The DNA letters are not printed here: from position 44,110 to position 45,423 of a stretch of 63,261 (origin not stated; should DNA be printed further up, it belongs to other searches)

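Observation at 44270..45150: FkbM-family methyltransferase embedded in a Gln-code adenylation domain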

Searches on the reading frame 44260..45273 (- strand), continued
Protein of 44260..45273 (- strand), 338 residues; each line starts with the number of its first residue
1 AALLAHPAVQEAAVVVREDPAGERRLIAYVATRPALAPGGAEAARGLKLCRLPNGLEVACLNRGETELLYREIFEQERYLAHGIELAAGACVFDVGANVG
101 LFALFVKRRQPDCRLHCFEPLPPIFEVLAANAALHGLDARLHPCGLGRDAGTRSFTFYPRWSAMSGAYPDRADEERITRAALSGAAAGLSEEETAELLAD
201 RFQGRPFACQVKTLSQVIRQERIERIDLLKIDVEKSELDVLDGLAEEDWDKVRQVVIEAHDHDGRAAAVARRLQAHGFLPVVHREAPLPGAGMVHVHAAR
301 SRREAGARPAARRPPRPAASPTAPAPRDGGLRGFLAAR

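Call 84: fold_search(model_id=the predicted structure, library=pdb)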
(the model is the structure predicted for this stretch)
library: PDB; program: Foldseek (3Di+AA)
matches with E <= 10: 1906; with E <= 0.001: 284
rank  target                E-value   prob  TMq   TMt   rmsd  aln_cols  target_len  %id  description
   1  7mq8_SD               1.9e-06  1.00  0.36  0.48  12.4       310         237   12  Cryo-EM structure of the human SSU processome, state pre-A1 (released 2021-09-22)
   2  6zdt_A                2.7e-06  1.00  0.37  0.51  13.0       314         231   15  Crystal structure of eukaryotic Fibrillarin with Nop56 N-terminal domain (released 2021-02-03)
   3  7mqa_SD               3.1e-06  1.00  0.35  0.47  12.4       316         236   12  Cryo-EM structure of the human SSU processome, state post-A1 (released 2021-09-22)
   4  7mq8_SC               3.9e-06  1.00  0.36  0.50  11.8       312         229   13  Cryo-EM structure of the human SSU processome, state pre-A1 (released 2021-09-22)
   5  3id5_B                4.2e-06  1.00  0.37  0.51  13.2       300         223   12  Crystal structure of Sulfolobus solfataricus C/D RNP assembled with Nop5, fibrillarin, L7Ae and a split half C/D RNA (released 2009-08-25)
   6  1fbn                  4.2e-06  1.00  0.35  0.49  13.0       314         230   11  CRYSTAL STRUCTURE OF A FIBRILLARIN HOMOLOGUE FROM METHANOCOCCUS JANNASCHII, A HYPERTHERMOPHILE, AT 1.6 A (released 2000-04-26)
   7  4df3_A                5.3e-06  1.00  0.37  0.50  13.1       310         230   14  Crystal Structure of Aeropyrum pernix fibrillarin in complex with natively bound S-adenosyl-L-methionine at 1.7A (released 2012-08-08)
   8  8har_A                6.0e-06  1.00  0.33  0.31  18.4       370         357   12  SAH-bound C-Methyltransferase Fur6 from Streptomyces sp. KO-3988 (released 2023-11-01)
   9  1pry                  6.4e-06  1.00  0.34  0.47  14.7       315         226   10  Structure Determination of Fibrillarin Homologue From Hyperthermophilic Archaeon Pyrococcus furiosus (Pfu-65527) (released 2004-03-09)
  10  3id6_C                6.8e-06  1.00  0.37  0.53  12.7       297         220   12  Crystal structure of Sulfolobus solfataricus Nop5 (1-262) and fibrillarin complex (released 2009-08-25)
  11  9n6v_SD               7.7e-06  1.00  0.37  0.50  13.0       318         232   14  SSU processome maturation and disassembly, State A (released 2025-11-05)
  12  5zq0_A                9.8e-06  1.00  0.38  0.29  16.3       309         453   10  Crystal structure of spRlmCD with U747loop RNA (released 2018-10-24)
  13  2py6                  1.0e-05  1.00  0.40  0.37  14.2       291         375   13  Crystal structure of Methyltransferase FkbM (YP_546752.1) from Methylobacillus flagellatus KT at 2.20 A resolution (released 2007-05-29)
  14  9n74_SC               1.0e-05  1.00  0.36  0.48  12.2       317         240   13  SSU processome maturation and disassembly, State H (released 2025-10-29)
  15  3e05_D                1.3e-05  1.00  0.35  0.59   5.7       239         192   11  CRYSTAL STRUCTURE OF Precorrin-6y C5,15-methyltransferase FROM Geobacter metallireducens GS-15 (released 2008-08-12)
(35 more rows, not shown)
